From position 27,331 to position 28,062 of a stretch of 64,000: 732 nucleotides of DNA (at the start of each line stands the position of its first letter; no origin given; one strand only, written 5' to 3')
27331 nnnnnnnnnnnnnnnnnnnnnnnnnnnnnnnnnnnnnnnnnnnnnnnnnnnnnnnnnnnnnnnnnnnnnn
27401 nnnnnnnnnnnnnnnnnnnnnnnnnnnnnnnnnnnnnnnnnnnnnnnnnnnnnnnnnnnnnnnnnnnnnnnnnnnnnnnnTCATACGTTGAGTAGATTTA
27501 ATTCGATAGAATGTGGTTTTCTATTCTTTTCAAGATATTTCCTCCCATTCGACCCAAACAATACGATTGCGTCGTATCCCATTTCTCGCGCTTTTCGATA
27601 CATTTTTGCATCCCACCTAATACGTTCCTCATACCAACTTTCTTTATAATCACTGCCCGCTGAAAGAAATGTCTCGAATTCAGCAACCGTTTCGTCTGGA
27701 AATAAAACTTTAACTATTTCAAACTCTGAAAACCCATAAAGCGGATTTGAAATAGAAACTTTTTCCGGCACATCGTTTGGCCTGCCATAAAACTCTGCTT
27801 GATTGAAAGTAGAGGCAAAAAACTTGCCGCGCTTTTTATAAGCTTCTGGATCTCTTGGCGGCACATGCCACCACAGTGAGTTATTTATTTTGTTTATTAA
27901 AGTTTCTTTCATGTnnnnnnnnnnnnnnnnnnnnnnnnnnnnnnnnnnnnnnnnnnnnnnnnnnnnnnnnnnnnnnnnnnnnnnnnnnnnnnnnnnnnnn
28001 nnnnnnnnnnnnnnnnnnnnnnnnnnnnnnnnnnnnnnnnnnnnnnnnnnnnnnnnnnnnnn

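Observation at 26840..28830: Type II R-M operon M-X-R: MutH/Sau3AI-like endonuclease and beta-class MTase with an unknown third gene coupled between them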

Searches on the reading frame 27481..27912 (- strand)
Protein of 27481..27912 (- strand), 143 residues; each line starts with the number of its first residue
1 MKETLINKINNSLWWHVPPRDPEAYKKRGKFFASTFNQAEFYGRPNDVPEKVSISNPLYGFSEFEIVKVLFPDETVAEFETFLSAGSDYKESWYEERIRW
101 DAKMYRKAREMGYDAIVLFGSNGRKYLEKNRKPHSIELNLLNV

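Call 4: search_protein_families(library=pfam, proteins=[window:27481-27912:-], max_evalue=0.1)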
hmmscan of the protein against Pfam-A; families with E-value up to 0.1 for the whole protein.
window:27481-27912:- (143 aa): 0 families

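Call 5: search_protein_families(library=ncbifam, proteins=[window:27481-27912:-], max_evalue=0.1)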
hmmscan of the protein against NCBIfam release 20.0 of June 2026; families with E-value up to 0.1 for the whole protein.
window:27481-27912:- (143 aa): 0 families

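Call 6: search_protein_families(library=padloc, proteins=[window:27481-27912:-], max_evalue=0.1)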
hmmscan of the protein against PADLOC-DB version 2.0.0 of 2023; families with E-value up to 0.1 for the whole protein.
window:27481-27912:- (143 aa): 0 families

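Call 7: search_protein_families(library=phrogs, proteins=[window:27481-27912:-], max_evalue=0.1)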
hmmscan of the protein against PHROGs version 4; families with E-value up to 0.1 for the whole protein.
window:27481-27912:- (143 aa): 0 families

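Call 8: find_homologous_proteins(query=window:27481-27912:-, max_evalue=0.01)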
Query window:27481-27912:- (143 aa): 240 proteins with E <= 0.01 among 244 candidates; the best 120 are listed.
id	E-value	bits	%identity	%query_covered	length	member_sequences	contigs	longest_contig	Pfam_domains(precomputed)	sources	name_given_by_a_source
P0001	1.4e-92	325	100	100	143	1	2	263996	-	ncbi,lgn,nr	ncbi:hypothetical protein HYW39_02565 [Candidatus Curtissbacteria bacterium]|nr:hypothetical protein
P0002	1.2e-63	231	71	100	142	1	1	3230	-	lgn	-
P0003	2.0e-63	230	71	99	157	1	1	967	-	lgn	-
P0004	5.5e-62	226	69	99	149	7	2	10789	-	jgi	jgi:hypothetical protein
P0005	6.4e-57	209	67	98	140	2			-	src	-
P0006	2.7e-56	207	67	99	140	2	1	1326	-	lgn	-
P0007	2.0e-55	204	66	100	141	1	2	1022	-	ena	-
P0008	5.5e-55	203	65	100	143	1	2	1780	-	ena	-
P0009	5.8e-55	203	64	98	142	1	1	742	-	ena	-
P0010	9.2e-55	202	66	98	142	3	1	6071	-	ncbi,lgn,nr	ncbi:MAG: hypothetical protein NTZ42_00455 [Candidatus Gribaldobacteria bacterium]|nr:hypothetical p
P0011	1.7e-54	201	65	98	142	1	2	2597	-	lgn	-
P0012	2.7e-54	201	64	100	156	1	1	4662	-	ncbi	-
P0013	3.0e-54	201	67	99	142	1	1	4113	-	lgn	-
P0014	4.8e-54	200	65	99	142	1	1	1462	-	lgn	-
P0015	9.9e-54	199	62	99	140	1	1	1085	-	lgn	-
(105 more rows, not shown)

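Call 11: find_related_loci(query=A1, collection=genome_contigs, flank=8000)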
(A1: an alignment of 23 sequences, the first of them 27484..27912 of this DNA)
Query A1 (143 aa) in genome_contigs; peptide patterns used: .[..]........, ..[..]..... (x = any residue, [..] = any of these).
80 stretches matched a pattern; 38 encode a relative of the query (tblastn E <= 1e-3); 38 distinct loci.
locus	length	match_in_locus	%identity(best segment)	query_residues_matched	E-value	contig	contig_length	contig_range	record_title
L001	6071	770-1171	66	4-141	1e-58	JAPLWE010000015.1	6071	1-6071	MAG: Candidatus Gribaldobacteria bacterium isolate LacPavin_0419_WC90_MAG_39_10 LacPavin_0419_WC90_scaffold_912403, whol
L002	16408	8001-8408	61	2-141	7e-56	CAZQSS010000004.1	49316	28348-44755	MAG TPA_asm: uncultured Gammaproteobacteria bacterium isolate binchicken_co248_149 genome assembly, contig: NODE_511_len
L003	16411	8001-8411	64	1-141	6e-56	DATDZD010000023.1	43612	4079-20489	MAG TPA_asm: Candidatus Paceibacterota bacterium isolate SMAG_U8183 k141_415688, whole genome shotgun sequence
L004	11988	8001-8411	60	1-141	4e-55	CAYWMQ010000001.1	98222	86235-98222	MAG TPA_asm: uncultured Candidatus Saccharibacteria bacterium isolate SRP304446_co1_58 genome assembly, contig: NODE_110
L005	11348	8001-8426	60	1-143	8e-55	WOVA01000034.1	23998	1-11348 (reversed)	MAG: Elusimicrobia bacterium isolate X2_MetaBAT.4 scaffold_485, whole genome shotgun sequence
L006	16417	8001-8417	61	2-141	3e-54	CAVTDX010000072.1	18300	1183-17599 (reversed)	MAG: uncultured delta proteobacterium isolate MFD01112.bin.2.43 genome assembly, contig: contig_32536, whole genome shot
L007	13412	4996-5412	61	2-141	3e-54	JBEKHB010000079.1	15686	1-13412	MAG: Syntrophorhabdales bacterium isolate SPRUCE 267 SPRUCE_267_79, whole genome shotgun sequence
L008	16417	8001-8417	61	2-141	1e-53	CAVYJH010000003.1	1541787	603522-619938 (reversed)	MAG: uncultured delta proteobacterium isolate MFD01476.bin.2.71 genome assembly, contig: contig_1242, whole genome shotg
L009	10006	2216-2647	60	1-143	3e-53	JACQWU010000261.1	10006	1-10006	MAG: Candidatus Desantisbacteria bacterium isolate NC_groundwater_1497_Pr4_B-0.1um_33_3 SR1-18-B1_scaffold_400731, whole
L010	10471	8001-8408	58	1-137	4e-53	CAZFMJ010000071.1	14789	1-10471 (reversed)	MAG TPA_asm: uncultured Elusimicrobiales bacterium isolate SRP062349_co5_12 genome assembly, contig: NODE_1472_length_14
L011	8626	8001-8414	60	1-143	3e-52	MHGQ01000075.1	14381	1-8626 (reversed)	MAG: Omnitrophica WOR_2 bacterium RIFCSPHIGHO2_02_FULL_50_17 rifcsphigho2_02_scaffold_8742, whole genome shotgun sequenc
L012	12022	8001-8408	56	1-141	4e-52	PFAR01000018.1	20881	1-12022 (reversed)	MAG: Candidatus Falkowbacteria bacterium CG10_big_fil_rev_8_21_14_0_10_43_10 CG10_8_21_14_0.10_scaffold_5457_c, whole ge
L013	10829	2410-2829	59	2-142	8e-52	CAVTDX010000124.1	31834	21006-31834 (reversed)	MAG: uncultured delta proteobacterium isolate MFD01112.bin.2.43 genome assembly, contig: contig_8129, whole genome shotg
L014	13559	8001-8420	56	1-142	6e-52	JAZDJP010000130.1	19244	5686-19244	MAG: Planctomycetota bacterium isolate MEGAHIT-group-0.494 k141_15569435, whole genome shotgun sequence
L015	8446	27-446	60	1-141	3e-51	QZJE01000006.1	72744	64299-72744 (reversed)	MAG: Actinobacteria bacterium isolate SURF_47 Ga0104751_1000398, whole genome shotgun sequence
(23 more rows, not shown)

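Call 18: search_protein_representatives(protein=window:27484-27912:-)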
Query: 143 residues. Proteins with E-value up to 0.001 (for the whole library): 131; up to 1e-10: 98; up to 1e-30: 5. The best 131 are listed.
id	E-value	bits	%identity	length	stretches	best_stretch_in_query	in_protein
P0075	2.3e-49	183.0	64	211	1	2-140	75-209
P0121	1.0e-46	174.4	63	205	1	2-140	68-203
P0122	1.5e-46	173.9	58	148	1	4-141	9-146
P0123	3.2e-38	146.9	55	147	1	1-142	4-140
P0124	1.8e-34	134.7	59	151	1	1-118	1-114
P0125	1.4e-29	118.9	55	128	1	17-120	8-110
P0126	1.2e-28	115.8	50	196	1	3-143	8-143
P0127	1.5e-26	109.1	69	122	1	2-75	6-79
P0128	8.9e-26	106.5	48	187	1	4-142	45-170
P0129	1.4e-25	105.9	47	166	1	3-143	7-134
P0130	2.5e-25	105.1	74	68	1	2-63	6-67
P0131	6.3e-24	100.5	67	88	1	1-67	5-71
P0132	1.7e-23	99.1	44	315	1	3-141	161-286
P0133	2.9e-23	98.4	48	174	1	2-141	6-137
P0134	1.1e-22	96.5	35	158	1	1-141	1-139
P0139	5.3e-21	91.0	48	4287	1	4-141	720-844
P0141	1.3e-20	89.8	48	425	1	3-141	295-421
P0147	5.8e-19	84.4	49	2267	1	7-141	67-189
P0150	2.1e-18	82.6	40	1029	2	3-141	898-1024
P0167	7.4e-16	74.4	40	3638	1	6-141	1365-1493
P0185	3.7e-14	68.9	45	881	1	4-140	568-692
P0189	3.0e-13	65.9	42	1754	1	5-140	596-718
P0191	3.9e-13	65.5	41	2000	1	8-141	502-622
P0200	2.5e-12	62.9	44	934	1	3-140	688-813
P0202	3.6e-12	62.4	42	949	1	4-141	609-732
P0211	2.3e-11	59.8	39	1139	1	4-139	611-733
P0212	2.3e-11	59.8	41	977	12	13-50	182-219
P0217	1.0e-10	57.7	36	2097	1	5-141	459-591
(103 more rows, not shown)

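Call 19: search_protein_families(library=pfam, proteins=[P0147, P0150, P0189, P0185, P0200, P0202, P0211, P0141, P0132], max_evalue=0.001)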
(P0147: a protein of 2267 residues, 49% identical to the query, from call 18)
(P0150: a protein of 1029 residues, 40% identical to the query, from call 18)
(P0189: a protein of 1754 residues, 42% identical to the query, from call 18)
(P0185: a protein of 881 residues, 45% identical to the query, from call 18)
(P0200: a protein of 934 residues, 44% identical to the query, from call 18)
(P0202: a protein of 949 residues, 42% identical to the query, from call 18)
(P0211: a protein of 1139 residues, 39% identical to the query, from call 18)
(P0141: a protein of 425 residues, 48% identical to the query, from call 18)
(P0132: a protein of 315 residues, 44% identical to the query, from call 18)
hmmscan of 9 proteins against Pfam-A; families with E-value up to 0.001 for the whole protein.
P0147 (2267 aa): 0 families

P0150 (1029 aa): 1 family
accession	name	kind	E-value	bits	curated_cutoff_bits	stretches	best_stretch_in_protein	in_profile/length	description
PF00583.31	Acetyltransf_1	-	2.6e-07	31.4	20.7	1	60-141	31-115/116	Acetyltransferase (GNAT) family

P0189 (1754 aa): 0 families

P0185 (881 aa): 0 families

P0200 (934 aa): 0 families

P0202 (949 aa): 0 families

P0211 (1139 aa): 1 family
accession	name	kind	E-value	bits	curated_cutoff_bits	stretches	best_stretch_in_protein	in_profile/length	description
PF18760.7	ART-PolyVal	-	2.7e-05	25.4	31.2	1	759-831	7-78/140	ADP-Ribosyltransferase in polyvalent proteins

P0141 (425 aa): 1 family
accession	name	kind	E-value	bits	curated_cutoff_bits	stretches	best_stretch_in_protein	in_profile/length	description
PF08857.17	ParBc_2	-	7.8e-05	23.3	23.6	1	206-313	2-106/158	Putative ParB-like nuclease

P0132 (315 aa): 0 families

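Call 20: predict_structure(alignment_id=A1)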
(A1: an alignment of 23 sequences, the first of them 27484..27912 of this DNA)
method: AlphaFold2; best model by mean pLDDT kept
length: 143 residues; sequences in the alignment: 23
mean_pLDDT: 76.9   pTM: 0.74
mean pLDDT of the five models: 76.9, 76.2, 75.9, 75.0, 70.5
residues with pLDDT >= 90: 38; 70-90: 63; 50-70: 25; < 50: 17
segments of 3 or more residues with pLDDT < 50: 28-44
pLDDT, mean of each block of 10 residues (from residue 1): 87 68 54 38 56 91 94 96 76 81 91 90 83 75 72
secondary structure, 60 per line:
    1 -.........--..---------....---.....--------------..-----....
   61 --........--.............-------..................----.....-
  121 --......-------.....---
elements in order: H2-10 H24-27 E31-35 E57-60 H63-70 H73-85 H93-110 E115-119 H123-128 E136-140

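Call 25: search_solved_structures(query=A2, max_evalue=10, show_alignments=2)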
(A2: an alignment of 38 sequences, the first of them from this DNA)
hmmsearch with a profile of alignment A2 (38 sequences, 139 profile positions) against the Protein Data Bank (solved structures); distinct sequences matched with E-value up to 10: 3.
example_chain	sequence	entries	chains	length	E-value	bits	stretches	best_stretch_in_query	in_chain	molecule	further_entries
1x60_A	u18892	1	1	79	0.00011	25.5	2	94-114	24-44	Sporulation-specific N-acetylmuramoyl-L-alanine amidase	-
4p99_A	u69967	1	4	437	0.004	20.4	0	90-130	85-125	MpAFP_RII tetra-tandemer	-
4n06_A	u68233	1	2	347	1.1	12.6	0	90-122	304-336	CRISPR-associated endonuclease Cas1 1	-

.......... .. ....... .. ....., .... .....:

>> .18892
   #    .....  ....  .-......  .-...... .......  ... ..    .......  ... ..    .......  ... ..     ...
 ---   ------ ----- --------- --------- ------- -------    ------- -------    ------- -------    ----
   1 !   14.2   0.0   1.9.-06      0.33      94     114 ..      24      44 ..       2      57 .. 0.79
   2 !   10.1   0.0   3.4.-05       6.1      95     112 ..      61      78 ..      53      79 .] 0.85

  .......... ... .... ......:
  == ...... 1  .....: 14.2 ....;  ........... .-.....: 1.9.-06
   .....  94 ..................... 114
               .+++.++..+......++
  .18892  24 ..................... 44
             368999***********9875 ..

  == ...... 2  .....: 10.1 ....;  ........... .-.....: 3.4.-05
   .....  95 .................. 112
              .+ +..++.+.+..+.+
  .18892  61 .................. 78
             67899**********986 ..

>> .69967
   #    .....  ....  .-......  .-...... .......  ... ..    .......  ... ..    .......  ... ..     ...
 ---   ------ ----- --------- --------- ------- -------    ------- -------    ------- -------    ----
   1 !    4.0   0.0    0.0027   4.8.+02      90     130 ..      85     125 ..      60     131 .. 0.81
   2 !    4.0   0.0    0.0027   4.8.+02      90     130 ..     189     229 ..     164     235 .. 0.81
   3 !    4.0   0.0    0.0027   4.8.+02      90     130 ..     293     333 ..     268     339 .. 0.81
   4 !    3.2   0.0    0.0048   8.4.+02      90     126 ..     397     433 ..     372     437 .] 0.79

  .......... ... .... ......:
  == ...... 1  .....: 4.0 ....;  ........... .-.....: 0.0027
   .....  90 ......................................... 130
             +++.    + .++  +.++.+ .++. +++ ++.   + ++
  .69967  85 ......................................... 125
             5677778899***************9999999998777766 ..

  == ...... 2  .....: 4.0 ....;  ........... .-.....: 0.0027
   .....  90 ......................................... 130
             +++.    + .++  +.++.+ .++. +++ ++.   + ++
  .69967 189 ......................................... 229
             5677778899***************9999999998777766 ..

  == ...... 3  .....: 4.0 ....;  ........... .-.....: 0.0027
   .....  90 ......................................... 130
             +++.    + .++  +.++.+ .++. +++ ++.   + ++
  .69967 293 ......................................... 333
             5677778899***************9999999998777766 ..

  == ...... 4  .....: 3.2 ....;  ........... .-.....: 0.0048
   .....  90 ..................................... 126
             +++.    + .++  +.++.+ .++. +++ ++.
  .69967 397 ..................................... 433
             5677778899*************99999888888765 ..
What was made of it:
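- Tried and rejected: It gave only a short spurious '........' match to a SPOR domain (call 25).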

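Call 26: find_homologous_proteins(query=A2, max_evalue=0.001)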
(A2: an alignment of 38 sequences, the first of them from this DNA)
Query A2 (38 sequences) (143 aa, profile of the alignment): 811 proteins with E <= 0.001 among 1485 candidates; the best 120 are listed.
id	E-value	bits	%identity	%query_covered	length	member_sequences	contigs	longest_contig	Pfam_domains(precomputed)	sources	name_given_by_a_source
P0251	1.7e-54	202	44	99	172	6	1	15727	-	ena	-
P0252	3.0e-54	201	45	97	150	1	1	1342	-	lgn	-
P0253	5.9e-54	200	46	99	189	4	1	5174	-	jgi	jgi:hypothetical protein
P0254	1.6e-53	198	44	97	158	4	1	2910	-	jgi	jgi:hypothetical protein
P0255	1.8e-53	198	43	99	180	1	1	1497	-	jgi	jgi:hypothetical protein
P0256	1.8e-53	198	45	97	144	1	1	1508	-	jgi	jgi:hypothetical protein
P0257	1.9e-53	198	44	97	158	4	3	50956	-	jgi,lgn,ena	-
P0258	2.8e-53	198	44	99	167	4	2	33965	-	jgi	jgi:hypothetical protein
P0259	3.5e-53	197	47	99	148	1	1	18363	-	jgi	jgi:hypothetical protein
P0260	4.0e-53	197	45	99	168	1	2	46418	-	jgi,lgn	jgi:hypothetical protein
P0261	5.1e-53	197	42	99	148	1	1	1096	-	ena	-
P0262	6.1e-53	197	44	99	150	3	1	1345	-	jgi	jgi:hypothetical protein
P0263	7.0e-53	196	44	99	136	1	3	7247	-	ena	-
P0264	7.3e-53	196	46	99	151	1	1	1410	-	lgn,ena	-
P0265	8.2e-53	196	45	97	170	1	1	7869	-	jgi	jgi:hypothetical protein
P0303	2.1e-51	192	48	97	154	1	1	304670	-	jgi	jgi:hypothetical protein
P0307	2.8e-51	191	44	98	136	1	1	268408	-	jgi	jgi:hypothetical protein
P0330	7.1e-51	190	42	99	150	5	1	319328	-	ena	-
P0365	5.9e-50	187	40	97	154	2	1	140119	-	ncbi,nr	ncbi:MAG TPA: hypothetical protein VHX36_09580 [Candidatus Acidoferrales bacterium]|nr:hypothetical 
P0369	6.6e-50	187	42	99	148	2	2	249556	-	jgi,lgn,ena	-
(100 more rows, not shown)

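Call 30: search_protein_families(library=pfam, proteins=[P0139, P0167, P0191], max_evalue=0.001)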
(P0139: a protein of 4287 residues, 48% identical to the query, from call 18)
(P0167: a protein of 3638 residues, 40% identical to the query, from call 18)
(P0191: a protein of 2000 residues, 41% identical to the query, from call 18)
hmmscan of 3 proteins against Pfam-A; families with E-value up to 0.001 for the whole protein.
P0139 (4287 aa): 2 families
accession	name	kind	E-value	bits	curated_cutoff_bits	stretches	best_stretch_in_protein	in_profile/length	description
PF18857.6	LPD38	-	9.3e-23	81.7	27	1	3955-4123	1-181/189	Large polyvalent protein associated domain 38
PF00176.29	SNF2-rel_dom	-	3.8e-08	33.2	24.9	0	2303-2425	15-110/290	SNF2-related domain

P0167 (3638 aa): 1 family
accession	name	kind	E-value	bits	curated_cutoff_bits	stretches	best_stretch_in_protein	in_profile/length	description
PF02086.21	MethyltransfD12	-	1.6e-32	113.7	22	1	1507-1731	1-246/253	D12 class N6 adenine-specific DNA methyltransferase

P0191 (2000 aa): 0 families
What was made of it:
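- X is fused directly N-terminal to a Dam domain in a 3638-aa polyvalent protein (call 30). X fused N-terminal to Dam (call 30).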

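Call 34: predict_structure(alignment_id=A3)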
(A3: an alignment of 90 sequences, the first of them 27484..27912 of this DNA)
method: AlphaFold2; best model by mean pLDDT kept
length: 143 residues; sequences in the alignment: 90
mean_pLDDT: 93.8   pTM: 0.88
mean pLDDT of the five models: 93.8, 93.6, 93.0, 92.9, 92.1
residues with pLDDT >= 90: 124; 70-90: 16; 50-70: 3; < 50: 0
segments of 3 or more residues with pLDDT < 50: none
pLDDT, mean of each block of 10 residues (from residue 1): 94 96 95 96 95 97 96 97 79 90 98 97 91 93 91
secondary structure, 60 per line:
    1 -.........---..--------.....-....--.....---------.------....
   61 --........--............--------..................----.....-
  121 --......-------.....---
elements in order: H2-10 H24-28 E30-33 H36-40 E57-60 H63-70 H73-84 H93-110 E115-119 H123-128 E136-140
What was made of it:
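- On Controller (C) proteins of R-M systems: The model is alpha/beta (call 34).
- The model has pLDDT 93.8 (call 34). No HTH family is hit, and the fold is alpha/beta (calls 4, 34).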

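Call 38: fold_search(model_id=the predicted structure, library=pdb)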
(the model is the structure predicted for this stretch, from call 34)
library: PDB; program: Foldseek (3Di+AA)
matches with E <= 10: 331; with E <= 0.001: 0
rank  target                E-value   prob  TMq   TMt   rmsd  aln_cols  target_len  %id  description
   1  4otm_B                2.6e-01  0.11  0.18  0.18   9.8        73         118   14  Crystal structure of the C-terminal domain from yeast GCN2 (released 2014-04-16)
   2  9f58_I                4.1e-01  0.10  0.20  0.24   9.6        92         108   13  Gcn2 dimer bound to the 60S ribosomal subunit (released 2025-03-26)
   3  9k3a_B                6.7e-01  0.15  0.35  0.07  10.8       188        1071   10  Cyanophage A4 pre-ejectosome with C1 symmetry (released 2025-04-09)
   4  8xc8_A                8.7e-01  0.06  0.18  0.13   9.9        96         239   10  beta-1,4-galacosyltransferase (released 2024-12-11)
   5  9u7i_a                1.1e+00  0.25  0.22  0.07   2.9        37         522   22  Dimer structure of a glycosyltransferase (released 2026-04-01)
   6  1wu7_A                1.1e+00  0.03  0.19  0.07  22.9       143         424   11  Crystal structure of histidyl-tRNA synthetase from Thermoplasma acidophilum (released 2005-12-06)
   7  3ikl_A                1.1e+00  0.05  0.16  0.08  11.2        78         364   18  Crystal structure of Pol gB delta-I4. (released 2010-08-25)
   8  8xc8_B                1.2e+00  0.06  0.18  0.14   9.6        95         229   14  beta-1,4-galacosyltransferase (released 2024-12-11)
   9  3efa                  1.3e+00  0.10  0.23  0.22   8.9        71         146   14  Crystal structure of putative N-acetyltransferase from Lactobacillus plantarum (released 2008-09-23)
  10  5bto_B                1.3e+00  0.06  0.19  0.09   8.6        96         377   11  Crystal structure of Scheffersomyces stipitis Rai1 (released 2015-07-08)
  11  8xgx_A                1.3e+00  0.05  0.18  0.14  10.1       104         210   14  beta-1,4-galacosyltransferase (released 2024-12-11)
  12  5ulj_A                1.3e+00  0.03  0.19  0.09  13.0       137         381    8  Crystal structure of Scheffersomyces stipitis Rai1 in complex with (3'-NADP)+ and calcium ion (released 2017-05-17)
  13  2zqe                  1.5e+00  0.12  0.22  0.36   9.3        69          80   14  Crystal structure of the Smr domain of Thermus thermophilus MutS2 (released 2008-09-30)
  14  8xgx_B                1.5e+00  0.05  0.18  0.14   9.3        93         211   14  beta-1,4-galacosyltransferase (released 2024-12-11)
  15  9u7i_A                1.6e+00  0.20  0.22  0.07   2.9        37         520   22  Dimer structure of a glycosyltransferase (released 2026-04-01)
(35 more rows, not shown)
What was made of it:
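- On ADP-ribosyltransferase superfamily, ART-PolyVal family (PF18760): Nothing is significant in the PDB (call 38).
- Tried and rejected: Foldseek against the PDB gave nothing significant (call 38).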

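Call 40: search_protein_families(library=pfam, alignment_id=A2, max_evalue=10)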
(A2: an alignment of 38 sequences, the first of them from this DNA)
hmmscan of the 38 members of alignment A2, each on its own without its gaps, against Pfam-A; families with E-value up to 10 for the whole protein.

A. member 1, seq(143 aa): 0 families

B. families by the number of members that match (of 38 scanned): 12 families
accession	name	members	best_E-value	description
PF18760.7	ART-PolyVal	9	0.00074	ADP-Ribosyltransferase in polyvalent proteins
PF15560.11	Imm12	1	0.052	Immunity protein 12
PF25298.1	Baculo_FP_2nd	1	0.06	Baculovirus FP protein domain 2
PF17763.6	Asparaginase_C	1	0.07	Glutaminase/Asparaginase C-terminal domain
PF20196.3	DUF6559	1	0.077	Family of unknown function (DUF6559)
PF06871.16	TraH_2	1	0.098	TraH_2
PF07914.17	DUF1679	1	0.11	Uncharacterized oxidoreductase dhs-27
PF00165.29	HTH_AraC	1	0.11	Bacterial regulatory helix-turn-helix proteins, AraC family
PF10922.13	T7-like_gp12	1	0.12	Bacteriophage T7-like, gene 1.2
PF22884.1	Tea_C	1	0.17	Telomere ends associated C-terminal domain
PF02887.21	PK_C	1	0.21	Pyruvate kinase, alpha/beta domain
PF17320.7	DUF5363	1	0.34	Family of unknown function (DUF5363)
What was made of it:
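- Nine of 38 members hit PF18760, and no other family is hit by more than one member (call 40).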
